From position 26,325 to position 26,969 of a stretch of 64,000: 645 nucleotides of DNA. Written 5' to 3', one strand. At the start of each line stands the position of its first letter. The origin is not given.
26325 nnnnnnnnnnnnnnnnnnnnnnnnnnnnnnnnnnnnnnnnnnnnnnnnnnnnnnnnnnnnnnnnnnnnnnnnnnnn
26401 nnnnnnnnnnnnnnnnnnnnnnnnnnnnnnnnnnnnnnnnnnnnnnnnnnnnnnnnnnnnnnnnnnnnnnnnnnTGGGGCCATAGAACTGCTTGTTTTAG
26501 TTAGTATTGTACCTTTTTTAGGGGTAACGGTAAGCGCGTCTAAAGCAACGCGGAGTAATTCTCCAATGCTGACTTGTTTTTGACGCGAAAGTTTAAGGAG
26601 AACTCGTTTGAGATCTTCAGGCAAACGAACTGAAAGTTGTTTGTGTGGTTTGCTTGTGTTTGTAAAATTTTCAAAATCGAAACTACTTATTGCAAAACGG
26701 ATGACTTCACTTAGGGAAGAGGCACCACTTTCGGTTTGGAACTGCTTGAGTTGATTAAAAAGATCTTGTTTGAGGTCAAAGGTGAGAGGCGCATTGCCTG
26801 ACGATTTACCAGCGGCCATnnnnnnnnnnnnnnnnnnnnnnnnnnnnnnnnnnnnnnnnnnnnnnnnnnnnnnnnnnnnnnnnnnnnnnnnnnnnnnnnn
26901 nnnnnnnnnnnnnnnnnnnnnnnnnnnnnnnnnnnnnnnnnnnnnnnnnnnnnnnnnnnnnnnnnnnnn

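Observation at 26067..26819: Tandem ribbon-helix-helix domains fused to a ~20-copy AKKKx histone-H1-like tail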

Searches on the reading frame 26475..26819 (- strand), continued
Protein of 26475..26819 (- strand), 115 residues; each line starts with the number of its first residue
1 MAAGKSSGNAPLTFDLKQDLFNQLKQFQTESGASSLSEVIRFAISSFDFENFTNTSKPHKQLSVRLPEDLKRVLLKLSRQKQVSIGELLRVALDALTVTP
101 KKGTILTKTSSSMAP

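Call 65: fold_search(model_id=the predicted structure, library=pdb)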
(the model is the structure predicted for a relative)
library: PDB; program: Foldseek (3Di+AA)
matches with E <= 10: 52; with E <= 0.001: 0
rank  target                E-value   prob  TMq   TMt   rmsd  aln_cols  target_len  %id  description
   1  5x3t_A                6.3e-01  0.60  0.35  0.50  10.1        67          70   22  VapBC from Mycobacterium tuberculosis (released 2017-06-07)
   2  1q5v_C                7.3e-01  0.97  0.35  0.32   0.9        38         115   21  Apo-NikR (released 2003-09-30)
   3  1ea4_B                1.0e+00  0.95  0.33  0.80   0.8        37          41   22  TRANSCRIPTIONAL REPRESSOR COPG/22bp dsDNA COMPLEX (released 2001-07-05)
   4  1b28_MODEL_1_A        1.5e+00  0.25  0.27  0.43   4.8        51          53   20  ARC REPRESSOR MYL MUTANT FROM SALMONELLA BACTERIOPHAGE P22 (released 1999-11-03)
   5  1ea4_E                1.6e+00  0.90  0.33  0.75   0.9        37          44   22  TRANSCRIPTIONAL REPRESSOR COPG/22bp dsDNA COMPLEX (released 2001-07-05)
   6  2mdv_MODEL_1_A        2.0e+00  0.80  0.35  0.88   1.0        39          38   18  NMR structure of beta alpha alpha 38 (released 2014-10-01)
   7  6kyt_P                2.5e+00  0.87  0.33  0.48   0.5        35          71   23  The structure of the M. tb toxin MazEF-mt1 complex (released 2020-08-05)
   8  2wvb_A                2.5e+00  0.75  0.34  0.28   1.1        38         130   24  Structural and mechanistic insights into Helicobacter pylori NikR function (released 2010-01-19)
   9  3veb_B                2.7e+00  0.20  0.30  0.22  14.4        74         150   18  Crystal Structure of Matp-matS (released 2012-11-21)
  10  7ycv_B                2.9e+00  0.66  0.33  0.60   1.6        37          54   30  The Dimeric Format of Truncated PrpA (2-54)and RHH Domain of PrpA (released 2022-09-21)
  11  6kyt_C                2.9e+00  0.25  0.37  0.52  14.4        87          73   10  The structure of the M. tb toxin MazEF-mt1 complex (released 2020-08-05)
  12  4hv0_B                3.3e+00  0.10  0.26  0.30  17.2        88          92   12  Structure and Function of AvtR, a Novel Transcriptional Regulator from a Hyperthermophilic Archaeal Lipothrixvirus (released 2012-11-21)
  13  8jdi_H                3.5e+00  0.51  0.35  0.25   2.0        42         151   14  Crystal structure of Cas7-AcrIF25 complex (released 2024-05-29)
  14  7vp6_D                3.8e+00  0.63  0.32  0.69   1.1        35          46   14  Structure of a transcription factor and DNA complex (released 2022-10-19)
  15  7ycs_B                3.8e+00  0.11  0.35  0.40  18.3       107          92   18  Heterotetramer of Antitoxin PrpA together with Toxin PrpT from Pseudoalteromonas rubra (released 2022-09-21)
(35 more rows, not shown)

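Call 70: search_protein_families(library=pfam, proteins=[P0119, P0076, P0185], max_evalue=0.01)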
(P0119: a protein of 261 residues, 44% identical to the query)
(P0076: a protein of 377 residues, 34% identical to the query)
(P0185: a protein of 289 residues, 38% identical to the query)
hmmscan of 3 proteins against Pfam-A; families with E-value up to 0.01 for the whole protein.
P0119 (261 aa): 2 families
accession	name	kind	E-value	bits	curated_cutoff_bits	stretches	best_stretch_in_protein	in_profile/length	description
PF01402.27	RHH_1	-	5.5e-07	29.8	20.5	1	62-96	2-36/39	Ribbon-helix-helix protein, copG family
PF07382.16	HC2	-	0.00061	20.4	40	1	144-254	25-129/194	Histone H1-like nucleoprotein HC2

P0076 (377 aa): 10 families
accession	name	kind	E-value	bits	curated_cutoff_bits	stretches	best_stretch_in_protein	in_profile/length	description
PF01402.27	RHH_1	-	4.2e-23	80.9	20.5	2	6-40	2-36/39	Ribbon-helix-helix protein, copG family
PF12441.14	CopG_antitoxin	-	7.1e-09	36.7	28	0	250-299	30-77/79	CopG antitoxin of type II toxin-antitoxin system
PF19891.5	DUF6364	-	0.00016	22.5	27.3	0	6-39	5-38/70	Family of unknown function (DUF6364)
PF21983.2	NikA-like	-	0.00032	21.2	27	0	54-90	6-42/72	Mobilization protein NikA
PF12651.13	RHH_3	-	0.0016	18.8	21.6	0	5-40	4-39/44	Ribbon-helix-helix domain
PF13467.12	RHH_4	-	0.0018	18.7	25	0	158-187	13-42/67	Ribbon-helix-helix domain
PF05534.18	HicB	-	0.0018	18.6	21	0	140-185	2-47/51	HicB family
PF19807.5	DUF6290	-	0.002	18.8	27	0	158-191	4-37/72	Family of unknown function (DUF6290)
PF07704.17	PSK_trans_fac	-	0.0035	18.7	28.3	0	114-142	7-35/82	Rv0623-like transcription factor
PF13384.12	HTH_23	-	0.0042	17.3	24.6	0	332-368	4-40/50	Homeodomain-like domain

P0185 (289 aa): 2 families
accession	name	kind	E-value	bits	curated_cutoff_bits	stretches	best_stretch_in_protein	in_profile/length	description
PF01402.27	RHH_1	-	0.00026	21.3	20.5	0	60-94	2-36/39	Ribbon-helix-helix protein, copG family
PF12441.14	CopG_antitoxin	-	0.0039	18.3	28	0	41-93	26-78/79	CopG antitoxin of type II toxin-antitoxin system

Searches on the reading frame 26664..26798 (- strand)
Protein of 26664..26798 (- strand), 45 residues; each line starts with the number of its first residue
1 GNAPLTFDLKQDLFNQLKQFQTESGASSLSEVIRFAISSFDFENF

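Call 33: search_solved_structures(query=A3, max_evalue=10, show_alignments=3)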
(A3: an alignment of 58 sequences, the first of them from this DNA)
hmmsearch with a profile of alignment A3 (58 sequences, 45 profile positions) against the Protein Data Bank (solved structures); distinct sequences matched with E-value up to 10: 14.
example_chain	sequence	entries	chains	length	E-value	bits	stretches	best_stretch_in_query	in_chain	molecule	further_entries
5ytp_A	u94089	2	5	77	0.1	15.9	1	26-39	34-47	TTHA0139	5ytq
7ycv_A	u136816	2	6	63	0.49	13.8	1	6-35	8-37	Antitoxin ParD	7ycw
7b22_A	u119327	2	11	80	0.54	13.6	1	22-38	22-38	Antitoxin ParD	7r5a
1b01_A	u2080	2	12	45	0.9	12.9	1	5-40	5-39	TRANSCRIPTIONAL REPRESSOR COPG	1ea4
2cpg_A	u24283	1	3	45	0.9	12.9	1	5-40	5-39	TRANSCRIPTIONAL REPRESSOR COPG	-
1q5v_A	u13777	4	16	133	1.2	12.5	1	9-34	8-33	Nickel responsive regulator | Nickel-responsive regulator | Nickel-responsive regulatory protein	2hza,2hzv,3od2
6x0a_a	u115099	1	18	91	1.4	12.3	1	19-38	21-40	Putative addiction module antidote protein, CopG/Arc/MetJ family chimera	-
8c24_C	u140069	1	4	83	1.4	12.3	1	25-38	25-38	Antitoxin ParD1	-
5ujc_A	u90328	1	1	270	1.5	12.2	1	28-43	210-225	MMACHC-like protein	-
7ycs_D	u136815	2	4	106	1.5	12.2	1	6-35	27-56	Antitoxin ParD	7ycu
5ceg_A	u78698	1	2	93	1.5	12.2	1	20-38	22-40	Addiction module antidote protein, CopG/Arc/MetJ family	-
7pze_A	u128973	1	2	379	1.9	11.8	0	11-31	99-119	Chromosome 8, whole genome shotgun sequence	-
5xso_A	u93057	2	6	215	2.5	11.5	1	22-37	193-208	Response regulator FixJ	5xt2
3kxe_C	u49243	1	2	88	4.6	10.6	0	22-37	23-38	Antitoxin protein parD-1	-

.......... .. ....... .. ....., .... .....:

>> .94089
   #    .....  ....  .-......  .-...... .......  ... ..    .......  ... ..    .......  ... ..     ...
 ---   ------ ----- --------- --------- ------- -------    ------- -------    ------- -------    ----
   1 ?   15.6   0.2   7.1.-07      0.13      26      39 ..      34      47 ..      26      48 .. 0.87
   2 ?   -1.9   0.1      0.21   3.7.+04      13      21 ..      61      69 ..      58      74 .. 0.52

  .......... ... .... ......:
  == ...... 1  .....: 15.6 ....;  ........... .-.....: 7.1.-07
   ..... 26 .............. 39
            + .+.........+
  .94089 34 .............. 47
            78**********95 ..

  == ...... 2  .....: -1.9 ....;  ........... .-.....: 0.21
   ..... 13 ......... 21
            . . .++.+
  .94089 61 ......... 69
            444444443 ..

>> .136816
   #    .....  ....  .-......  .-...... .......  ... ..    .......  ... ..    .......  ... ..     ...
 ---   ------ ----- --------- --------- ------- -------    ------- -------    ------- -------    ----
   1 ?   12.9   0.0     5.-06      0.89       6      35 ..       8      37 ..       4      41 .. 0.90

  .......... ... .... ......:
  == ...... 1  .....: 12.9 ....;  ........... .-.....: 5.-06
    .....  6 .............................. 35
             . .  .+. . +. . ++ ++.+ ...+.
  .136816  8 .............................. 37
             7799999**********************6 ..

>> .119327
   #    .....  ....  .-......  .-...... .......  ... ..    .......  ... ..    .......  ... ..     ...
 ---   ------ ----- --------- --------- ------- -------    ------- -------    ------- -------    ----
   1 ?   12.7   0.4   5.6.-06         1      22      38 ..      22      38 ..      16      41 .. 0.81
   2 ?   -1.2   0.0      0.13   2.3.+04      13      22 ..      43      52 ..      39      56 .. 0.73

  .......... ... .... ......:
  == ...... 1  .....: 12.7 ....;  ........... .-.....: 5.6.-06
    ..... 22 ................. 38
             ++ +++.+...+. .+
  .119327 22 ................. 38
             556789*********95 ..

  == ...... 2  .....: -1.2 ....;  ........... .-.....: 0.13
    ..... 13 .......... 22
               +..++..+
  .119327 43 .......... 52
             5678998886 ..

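Call 34: search_protein_families(library=pfam, alignment_id=A3, max_evalue=1)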
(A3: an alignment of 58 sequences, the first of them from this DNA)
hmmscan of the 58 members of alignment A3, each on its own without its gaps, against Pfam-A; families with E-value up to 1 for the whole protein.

A. member 1, seq(45 aa): 0 families

B. families by the number of members that match (of 58 scanned): 15 families
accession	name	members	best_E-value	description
PF01402.27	RHH_1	41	1.9e-07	Ribbon-helix-helix protein, copG family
PF09957.15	VapB_antitoxin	6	0.0022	Bacterial antitoxin of type II TA system, VapB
PF12651.13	RHH_3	5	0.0051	Ribbon-helix-helix domain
PF11900.14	DUF3420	2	0.11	Domain of unknown function (DUF3420)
PF11470.14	TUG-UBL1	1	0.0043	TUG ubiquitin-like domain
PF20306.3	Sp-DndD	1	0.021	Small protein found in certain Dnd DNA modification systems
PF19562.4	DUF6084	1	0.053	Family of unknown function (DUF6084)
PF03671.20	Ufm1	1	0.06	Ubiquitin fold modifier 1 protein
PF24550.1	LIS_MGM1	1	0.12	Dynamin-like GTPase MGM1-like, lipid interacting stalk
PF08289.16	Flu_M1_C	1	0.12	Influenza Matrix protein (M1) C-terminal domain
PF16471.10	JIP_LZII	1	0.12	JNK-interacting protein leucine zipper II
PF09646.16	Gp37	1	0.17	Gp37 protein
PF09744.14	RH1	1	0.19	RILP homology 1 domain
PF12064.13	DUF3544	1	0.33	Protein kinase C-binding protein 1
PF03693.20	ParD_antitoxin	1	0.51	Bacterial antitoxin of ParD toxin-antitoxin type II system and RHH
